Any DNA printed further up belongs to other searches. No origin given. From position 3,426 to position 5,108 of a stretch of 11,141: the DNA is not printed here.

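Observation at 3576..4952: Aer-type PAS fused to a degenerate, membrane-less MCP signalling domain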

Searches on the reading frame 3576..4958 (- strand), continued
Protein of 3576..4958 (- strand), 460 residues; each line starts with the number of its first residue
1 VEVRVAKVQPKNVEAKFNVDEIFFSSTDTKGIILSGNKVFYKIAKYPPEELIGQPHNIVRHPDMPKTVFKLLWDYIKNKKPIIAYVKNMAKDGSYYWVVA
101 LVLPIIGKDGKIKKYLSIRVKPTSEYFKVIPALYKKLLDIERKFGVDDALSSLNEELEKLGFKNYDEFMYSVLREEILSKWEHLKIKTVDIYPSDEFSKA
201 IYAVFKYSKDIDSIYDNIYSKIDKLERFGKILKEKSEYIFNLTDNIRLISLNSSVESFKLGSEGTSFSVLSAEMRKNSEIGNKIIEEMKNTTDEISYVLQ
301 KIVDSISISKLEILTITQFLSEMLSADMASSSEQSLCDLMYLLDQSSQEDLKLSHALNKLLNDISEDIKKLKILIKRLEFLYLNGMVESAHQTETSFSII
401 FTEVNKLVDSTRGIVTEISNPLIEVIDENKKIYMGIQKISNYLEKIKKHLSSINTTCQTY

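Call 29: fold_search(model_id=the predicted structure, library=pdb)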
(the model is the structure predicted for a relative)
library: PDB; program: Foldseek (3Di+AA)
matches with E <= 10: 1287; with E <= 0.001: 280
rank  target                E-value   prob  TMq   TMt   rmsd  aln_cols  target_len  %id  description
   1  8dik_A                1.9e-09  1.00  0.27  0.93   1.4       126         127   41  Redox properties and PAS domain structure of the E. coli Energy Sensor Aer indicate a multi-state sensing mechanism (released 2022-11-09)
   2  8dik_B                8.7e-08  1.00  0.23  0.90   1.6       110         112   45  Redox properties and PAS domain structure of the E. coli Energy Sensor Aer indicate a multi-state sensing mechanism (released 2022-11-09)
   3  9qq6_A                3.3e-07  1.00  0.23  0.21  35.9       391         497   18  Structure of the Azotobacter vinelandii NifL-NifA complex (released 2025-06-18)
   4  7tcd                  4.9e-07  1.00  0.22  0.23  31.8       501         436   11  LOV2-DARPIN fusion: D13 (released 2023-07-05)
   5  2gj3_B                7.0e-07  1.00  0.22  0.81   2.7       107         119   30  Crystal structure of the FAD-containing PAS domain of the protein NifL from Azotobacter vinelandii. (released 2007-03-06)
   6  2gj3_A                1.4e-06  1.00  0.22  0.81   3.5       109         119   29  Crystal structure of the FAD-containing PAS domain of the protein NifL from Azotobacter vinelandii. (released 2007-03-06)
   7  3ewk                  2.2e-06  1.00  0.22  0.44   5.8       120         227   30  Structure of the redox sensor domain of Methylococcus capsulatus (Bath) MmoS (released 2009-03-24)
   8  1n9n                  3.1e-06  1.00  0.21  0.84   2.1       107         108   27  Crystal structure of the Phot-LOV1 domain from Chlamydomonas reinhardtii in illuminated state. Data set of a single crys (released 2003-06-17)
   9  8j68                  3.5e-06  1.00  0.22  0.73   5.3       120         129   22  Crystal structure of the LOV1 R60K mutant of Klebsormidium nitens phototropin (released 2024-05-01)
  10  8qih                  3.7e-06  1.00  0.21  0.85   2.2       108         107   27  CrPhotLOV1 light state structure 22.5 ms (20-25 ms) after illumination determined by time-resolved serial synchrotron cr (released 2024-07-24)
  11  8i11                  5.0e-06  1.00  0.22  0.73   6.2       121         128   21  Crystal structure of LOV1 domain of phototropin from Klebsormidium nitens (released 2024-01-24)
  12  1n9l                  6.0e-06  1.00  0.21  0.83   1.7       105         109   26  Crystal structure of the Phot-LOV1 domain from Chlamydomonas reinhardtii in the dark state. (released 2003-06-17)
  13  8pm1_A                6.8e-06  1.00  0.22  0.84   3.1       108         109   21  Structure of Chloroflexus aggregans flavin based fluorescent protein (CagFbFP) variant I52V A85Q (released 2023-07-05)
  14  8qi8                  7.1e-06  1.00  0.22  0.86   1.3       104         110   22  Cryogenic temperature dark state structure of CrPhotLOV1 (released 2024-07-24)
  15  8iyn                  7.1e-06  1.00  0.22  0.77   5.2       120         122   22  Crystal structure of LOV1 D33N mutant of phototropin from Klebsormidium nitens (released 2024-04-10)
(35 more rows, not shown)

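Call 37: find_related_loci(query=A3, collection=genome_contigs, flank=8000)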
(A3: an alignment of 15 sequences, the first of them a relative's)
Query A3 (458 aa) in genome_contigs; peptide patterns used: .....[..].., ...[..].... (x = any residue, [..] = any of these).
600 stretches matched a pattern (row limit reached: there are more); 598 encode a relative of the query (tblastn E <= 1e-3); the best 80 are kept; 80 distinct loci.
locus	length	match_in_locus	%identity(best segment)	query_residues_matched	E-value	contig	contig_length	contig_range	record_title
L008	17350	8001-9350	35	12-457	1e-70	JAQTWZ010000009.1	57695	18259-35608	MAG: Sulfurimonas sp. isolate STC_122 NODE_1113_length_57695_cov_8.162903_Sandtown_C, whole genome shotgun sequence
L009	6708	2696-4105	29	1-453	3e-70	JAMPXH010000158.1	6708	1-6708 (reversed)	MAG: Candidatus Didemnitutus sp. isolate R2F_R2FSRR_metabat.26 R2F_C6878, whole genome shotgun sequence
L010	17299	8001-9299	34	1-402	4e-67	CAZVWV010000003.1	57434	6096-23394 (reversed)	MAG TPA_asm: uncultured Bdellovibrionales bacterium isolate SRP286056_co1_714 genome assembly, contig: NODE_503_length_5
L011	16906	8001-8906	38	8-323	4e-62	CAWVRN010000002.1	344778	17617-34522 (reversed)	MAG TPA_asm: uncultured Bdellovibrio sp. isolate ERR3589585_binner123_56 genome assembly, contig: ERZ7462356.2, whole ge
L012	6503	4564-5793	33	3-417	8e-62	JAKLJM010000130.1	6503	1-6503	MAG: Bacteriovoracaceae bacterium isolate MAG.360 MAG.360-scaffold_5225, whole genome shotgun sequence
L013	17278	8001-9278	32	15-420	3e-60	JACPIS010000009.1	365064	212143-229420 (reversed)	MAG: Opitutia bacterium isolate NC_groundwater_447_Ag_B-0.1um_66_19 GD18-4_B1_scaffold_317619, whole genome shotgun sequ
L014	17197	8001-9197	30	8-389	3e-60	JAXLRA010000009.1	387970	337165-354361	MAG: Vicinamibacterales bacterium isolate STL-ACI17 C1.313.fa-9, whole genome shotgun sequence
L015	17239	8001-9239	32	2-416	1e-58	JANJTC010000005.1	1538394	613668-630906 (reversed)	MAG: Bacteriovoracaceae bacterium isolate RX1_metabat.bin.2 RX1_k141_103363, whole genome shotgun sequence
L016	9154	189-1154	35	10-331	5e-56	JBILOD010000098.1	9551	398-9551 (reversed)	MAG: Pseudobdellovibrionaceae bacterium isolate ME2017-10-20_3300044844_group7_bin134 Rohwer_bin1128_scaffold_5961_c1, w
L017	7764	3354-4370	36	5-343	2e-55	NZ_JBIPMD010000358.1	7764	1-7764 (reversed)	MAG: Silvanigrella sp. isolate ME2015-11-03_3300035190_group6_bin73 Rohwer_bin1148_scaffold_4777_c1, whole genome shotgu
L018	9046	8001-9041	30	7-354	1e-55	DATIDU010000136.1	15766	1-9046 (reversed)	MAG TPA_asm: Gaiellales bacterium isolate SMAG_U16351 k141_1949207, whole genome shotgun sequence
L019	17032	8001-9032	32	12-389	7e-54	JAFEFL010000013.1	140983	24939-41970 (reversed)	MAG: Proteobacteria bacterium isolate SZAS LIN-22 LIN-643__13__length-140983, whole genome shotgun sequence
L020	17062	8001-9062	30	4-389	1e-48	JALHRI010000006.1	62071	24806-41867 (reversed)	MAG: Alphaproteobacteria bacterium isolate maxbin.121_sub c_000000002553, whole genome shotgun sequence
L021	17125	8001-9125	29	1-408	1e-47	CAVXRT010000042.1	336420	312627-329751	MAG: uncultured Alphaproteobacteria bacterium isolate MFD01223.bin.2.25 genome assembly, contig: contig_7440, whole geno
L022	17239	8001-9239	30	1-410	2e-66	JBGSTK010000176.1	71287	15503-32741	MAG: Phycisphaeraceae bacterium isolate JTS-AC405 k141_2398421, whole genome shotgun sequence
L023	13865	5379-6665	34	1-403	6e-75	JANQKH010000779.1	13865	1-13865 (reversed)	MAG: Phycisphaeraceae bacterium isolate PL25a_bin.150 k99_1941753, whole genome shotgun sequence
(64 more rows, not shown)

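Call 54: find_encoding_contigs(protein=P0001, flank=10000, max_places=3)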
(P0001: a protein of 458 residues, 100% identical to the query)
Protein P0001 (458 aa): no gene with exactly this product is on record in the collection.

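Call 55: list_cluster_members(proteins=[P0001, P0002, P0006, P0011, P0013])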
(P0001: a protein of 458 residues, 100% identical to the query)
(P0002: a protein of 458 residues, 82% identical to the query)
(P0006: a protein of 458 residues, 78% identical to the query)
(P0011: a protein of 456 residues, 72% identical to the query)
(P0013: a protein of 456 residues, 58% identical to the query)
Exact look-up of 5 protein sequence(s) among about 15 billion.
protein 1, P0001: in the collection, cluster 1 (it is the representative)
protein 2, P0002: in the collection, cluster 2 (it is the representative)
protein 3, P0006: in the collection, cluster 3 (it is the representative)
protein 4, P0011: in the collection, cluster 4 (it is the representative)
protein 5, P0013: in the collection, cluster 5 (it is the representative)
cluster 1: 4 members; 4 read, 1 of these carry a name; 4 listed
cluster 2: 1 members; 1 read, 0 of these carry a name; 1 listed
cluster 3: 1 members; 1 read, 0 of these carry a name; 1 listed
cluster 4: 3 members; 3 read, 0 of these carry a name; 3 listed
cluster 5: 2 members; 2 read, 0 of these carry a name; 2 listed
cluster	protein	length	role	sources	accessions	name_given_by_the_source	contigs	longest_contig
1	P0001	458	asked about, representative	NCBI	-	-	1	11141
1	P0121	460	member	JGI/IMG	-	aerotaxis receptor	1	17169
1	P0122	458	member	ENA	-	-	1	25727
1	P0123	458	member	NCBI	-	-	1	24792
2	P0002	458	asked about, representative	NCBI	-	-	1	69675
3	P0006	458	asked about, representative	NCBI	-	-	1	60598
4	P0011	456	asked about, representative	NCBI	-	-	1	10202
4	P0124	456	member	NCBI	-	-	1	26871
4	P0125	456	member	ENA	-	-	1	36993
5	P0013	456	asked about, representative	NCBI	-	-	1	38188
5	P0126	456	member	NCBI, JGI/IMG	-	-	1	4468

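Call 62: search_protein_families(library=pfam, proteins=[L008:1270-2646:+, L008:2634-3053:+, L008:3017-3541:+, L008:5041-7146:+, L008:10611-11651:+, L008:11662-12750:+, L016:1639-3297:+, L016:3291-3758:+, L023:1670-4501:-, L006:2348-2692:+], max_evalue=0.001)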
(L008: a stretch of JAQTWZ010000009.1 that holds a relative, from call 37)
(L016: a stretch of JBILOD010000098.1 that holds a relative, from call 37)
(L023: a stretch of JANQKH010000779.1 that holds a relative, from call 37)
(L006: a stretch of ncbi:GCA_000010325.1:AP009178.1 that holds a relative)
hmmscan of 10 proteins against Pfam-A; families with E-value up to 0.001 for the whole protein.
L008:1270-2646:+ (459 aa): 1 family
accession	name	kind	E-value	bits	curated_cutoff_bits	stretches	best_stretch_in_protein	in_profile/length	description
PF00072.30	Response_reg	-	1.9e-22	80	30.2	1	8-113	2-106/111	Response regulator receiver domain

L008:2634-3053:+ (140 aa): 1 family
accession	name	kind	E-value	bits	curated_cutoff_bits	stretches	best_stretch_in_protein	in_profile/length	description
PF00072.30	Response_reg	-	9.9e-21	74.4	30.2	1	17-134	1-110/111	Response regulator receiver domain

L008:3017-3541:+ (175 aa): 1 family
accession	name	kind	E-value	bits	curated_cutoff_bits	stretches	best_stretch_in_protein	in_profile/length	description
PF01584.24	CheW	-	7.7e-38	129.7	23.5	1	27-162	2-137/138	CheW-like domain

L008:5041-7146:+ (702 aa): 4 families
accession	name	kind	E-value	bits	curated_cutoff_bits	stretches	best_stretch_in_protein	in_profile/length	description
PF01584.24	CheW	-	2.3e-21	76.3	23.5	1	565-691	2-133/138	CheW-like domain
PF02518.31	HATPase_c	-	3.8e-19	69.6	26.4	1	421-559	4-110/111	Histidine kinase-, DNA gyrase B-, and HSP90-like ATPase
PF01627.28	Hpt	-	1.9e-12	47.7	24.6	1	12-96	2-75/84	Hpt domain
PF02895.20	H-kinase_dim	-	5.7e-12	46.4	23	1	312-372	2-67/68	Signal transducing histidine kinase, homodimeric domain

L008:10611-11651:+ (347 aa): 2 families
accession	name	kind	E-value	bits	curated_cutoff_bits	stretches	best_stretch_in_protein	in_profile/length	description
PF01339.22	CheB_methylest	-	5.6e-67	225.2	24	1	166-341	2-172/174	CheB methylesterase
PF00072.30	Response_reg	-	1.3e-23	83.7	30.2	1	12-115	1-101/111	Response regulator receiver domain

L008:11662-12750:+ (363 aa): 3 families
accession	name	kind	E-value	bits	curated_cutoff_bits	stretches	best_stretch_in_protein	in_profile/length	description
PF00015.26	MCPsignal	-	5.8e-31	108.1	34.6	1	110-225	10-125/172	Methyl-accepting chemotaxis protein (MCP) signalling domain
PF13682.11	CZB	-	1.5e-12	48.1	29.4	1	260-324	1-63/64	Chemoreceptor zinc-binding domain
PF04108.17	ATG17_like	-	1.2e-05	25.4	43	0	175-247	112-188/355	Autophagy protein ATG17-like domain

L016:1639-3297:+ (553 aa): 4 families
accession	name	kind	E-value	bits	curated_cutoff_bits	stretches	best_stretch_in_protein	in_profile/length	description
PF01584.24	CheW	-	1.1e-16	61.1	23.5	1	416-541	1-135/138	CheW-like domain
PF02518.31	HATPase_c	-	9.3e-15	55.5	26.4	1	275-410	5-109/111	Histidine kinase-, DNA gyrase B-, and HSP90-like ATPase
PF01627.28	Hpt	-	6.2e-10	39.6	24.6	1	12-93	1-72/84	Hpt domain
PF02895.20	H-kinase_dim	-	0.00023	22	23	0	165-221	2-63/68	Signal transducing histidine kinase, homodimeric domain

L016:3291-3758:+ (156 aa): 1 family
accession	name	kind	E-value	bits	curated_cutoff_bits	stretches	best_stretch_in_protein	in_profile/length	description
PF01584.24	CheW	-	4.8e-31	107.7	23.5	1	12-146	2-137/138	CheW-like domain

L023:1670-4501:- (944 aa): 4 families
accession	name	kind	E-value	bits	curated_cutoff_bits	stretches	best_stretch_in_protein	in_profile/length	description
PF01627.28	Hpt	-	1.5e-27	96.1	24.6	2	324-416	1-79/84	Hpt domain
PF01584.24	CheW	-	1.8e-24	86.3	23.5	1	803-931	2-135/138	CheW-like domain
PF02518.31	HATPase_c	-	1.3e-17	64.7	26.4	1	659-797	4-110/111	Histidine kinase-, DNA gyrase B-, and HSP90-like ATPase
PF02895.20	H-kinase_dim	-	4.6e-13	49.9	23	1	550-610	2-67/68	Signal transducing histidine kinase, homodimeric domain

L006:2348-2692:+ (114 aa): 0 families

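Call 64: find_homologous_proteins(query=L006:2697-4715:+, max_evalue=1e-30)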
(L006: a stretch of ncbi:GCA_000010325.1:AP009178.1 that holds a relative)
Query L006:2697-4715:+ (673 aa): 7991 proteins with E <= 1e-30 among 8000 candidates; the best 120 are listed.
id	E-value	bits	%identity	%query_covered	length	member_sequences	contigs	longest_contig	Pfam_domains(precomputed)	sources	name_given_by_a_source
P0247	0.0e+0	1337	95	100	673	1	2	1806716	PF02895.21,PF01584.25,PF02518.32,PF01627.29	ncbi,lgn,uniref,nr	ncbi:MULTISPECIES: chemotaxis protein CheA [unclassified Nitratiruptor]|uniref:chemotaxis protein Ch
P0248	0.0e+0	1153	80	100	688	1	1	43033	PF02895.21,PF01584.25,PF02518.32,PF01627.29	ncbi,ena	-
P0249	0.0e+0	1083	75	100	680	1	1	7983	PF02895.21,PF01584.25,PF02518.32,PF01627.29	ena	-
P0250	0.0e+0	1083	76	100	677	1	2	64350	PF02895.21,PF01584.25,PF02518.32,PF01627.29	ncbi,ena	-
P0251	0.0e+0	1080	76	100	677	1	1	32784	PF02895.21,PF01584.25,PF02518.32,PF01627.29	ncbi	-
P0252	0.0e+0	1072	77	100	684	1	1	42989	PF02895.21,PF01584.25,PF02518.32,PF01627.29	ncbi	-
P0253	0.0e+0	1072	76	99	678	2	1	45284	PF02895.21,PF01584.25,PF02518.32,PF01627.29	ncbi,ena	-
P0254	0.0e+0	1070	77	100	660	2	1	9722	PF02895.21,PF01584.25,PF02518.32,PF01627.29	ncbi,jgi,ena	-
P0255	0.0e+0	1068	76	100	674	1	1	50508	PF02895.21,PF01584.25,PF02518.32,PF01627.29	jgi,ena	-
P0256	0.0e+0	1066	77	100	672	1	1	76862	PF02895.21,PF01584.25,PF02518.32,PF01627.29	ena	-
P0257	0.0e+0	1066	77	100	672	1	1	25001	PF02895.21,PF01584.25,PF02518.32,PF01627.29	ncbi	-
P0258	0.0e+0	1065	77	100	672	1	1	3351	PF02895.21,PF01584.25,PF02518.32,PF01627.29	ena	-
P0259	0.0e+0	1062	76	100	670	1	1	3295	PF02895.21,PF01584.25,PF02518.32,PF01627.29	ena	-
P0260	0.0e+0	1062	76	100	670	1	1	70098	PF02895.21,PF01584.25,PF02518.32,PF01627.29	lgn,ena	-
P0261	0.0e+0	1062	78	100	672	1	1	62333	PF02895.21,PF01584.25,PF02518.32,PF01627.29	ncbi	-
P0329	7.5e-258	876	64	100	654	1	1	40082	PF02895.21,PF01584.25,PF02518.32,PF01627.29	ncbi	-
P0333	8.6e-257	872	64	100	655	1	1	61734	PF02895.21,PF01584.25,PF02518.32,PF01627.29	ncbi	-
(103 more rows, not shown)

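Call 71: find_encoding_contigs(protein=P0333, flank=8000, max_places=1)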
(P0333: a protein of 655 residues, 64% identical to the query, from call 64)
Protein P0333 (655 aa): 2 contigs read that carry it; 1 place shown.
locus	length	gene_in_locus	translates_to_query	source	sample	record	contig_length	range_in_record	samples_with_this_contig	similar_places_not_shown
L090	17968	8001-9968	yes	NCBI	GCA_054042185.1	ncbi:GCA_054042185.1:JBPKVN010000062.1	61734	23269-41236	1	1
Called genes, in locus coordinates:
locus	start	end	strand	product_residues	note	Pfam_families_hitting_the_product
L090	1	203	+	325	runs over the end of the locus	PF00389:2-Hacid_dh, PF02826:2-Hacid_dh_C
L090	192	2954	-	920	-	PF17757:UvrB_inter, PF02559:CarD_TRCF_RID, PF00270:DEAD, PF04851:ResIII, PF00271:Helicase_C, PF03461:TRCF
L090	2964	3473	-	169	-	PF06146:PsiE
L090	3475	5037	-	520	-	PF23577:LysM_RLK (faint), PF13518:HTH_28 (faint), PF01464:SLT, PF23446:LysM1_NFP_LYK (faint), PF23473:LysM3_LYK4_5 (faint), PF01476:LysM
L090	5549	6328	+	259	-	PF00175:NAD_binding_1, PF10418:DHODB_Fe-S_bind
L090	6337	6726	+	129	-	PF03061:4HBT (faint)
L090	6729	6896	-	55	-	-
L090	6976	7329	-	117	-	-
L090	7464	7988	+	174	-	PF04344:CheZ (weak)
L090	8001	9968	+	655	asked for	PF01627:Hpt, PF02895:H-kinase_dim, PF02518:HATPase_c, PF01584:CheW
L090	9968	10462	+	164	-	PF01584:CheW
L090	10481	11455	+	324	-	PF01584:CheW, PF00072:Response_reg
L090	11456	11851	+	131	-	PF00072:Response_reg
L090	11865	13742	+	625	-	PF06009: (faint), PF06103:DUF948 (faint), PF04108:ATG17_like (weak), PF00015:MCPsignal, PF13682:CZB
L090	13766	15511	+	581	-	PF00672:HAMP, PF00015:MCPsignal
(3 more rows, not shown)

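Call 72: find_encoding_contigs(protein=P0329, flank=8000, max_places=1)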
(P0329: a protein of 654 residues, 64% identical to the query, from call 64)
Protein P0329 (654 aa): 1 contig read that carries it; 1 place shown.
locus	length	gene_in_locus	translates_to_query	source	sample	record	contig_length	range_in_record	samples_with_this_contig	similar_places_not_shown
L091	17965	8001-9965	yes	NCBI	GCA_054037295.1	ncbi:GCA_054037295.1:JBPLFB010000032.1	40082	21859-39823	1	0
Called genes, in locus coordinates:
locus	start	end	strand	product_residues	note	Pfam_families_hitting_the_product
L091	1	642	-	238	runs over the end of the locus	PF00081:Sod_Fe_N, PF02777:Sod_Fe_C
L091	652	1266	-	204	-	PF01596:Methyltransf_3, PF13847:Methyltransf_31 (weak), PF13578:Methyltransf_24, PF13649:Methyltransf_25 (weak)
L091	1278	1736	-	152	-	PF01668:SmpB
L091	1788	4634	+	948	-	PF01433:Peptidase_M1, PF04187:Cofac_haem_bdg, PF00595:PDZ (weak), PF13180:PDZ_2, PF17820:PDZ_6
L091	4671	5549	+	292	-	PF02219:MTHFR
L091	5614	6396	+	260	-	PF00175:NAD_binding_1, PF10418:DHODB_Fe-S_bind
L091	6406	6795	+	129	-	PF03061:4HBT (weak)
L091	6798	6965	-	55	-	-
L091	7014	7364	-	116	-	-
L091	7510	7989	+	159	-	-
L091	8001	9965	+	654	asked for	PF01627:Hpt, PF02895:H-kinase_dim, PF02518:HATPase_c, PF01584:CheW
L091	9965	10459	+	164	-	PF01584:CheW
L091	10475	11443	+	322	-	PF01584:CheW, PF00072:Response_reg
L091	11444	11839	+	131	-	PF00072:Response_reg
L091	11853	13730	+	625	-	PF00015:MCPsignal, PF13682:CZB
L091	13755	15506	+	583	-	PF00672:HAMP, PF04108:ATG17_like (faint), PF06013:WXG100 (faint), PF00015:MCPsignal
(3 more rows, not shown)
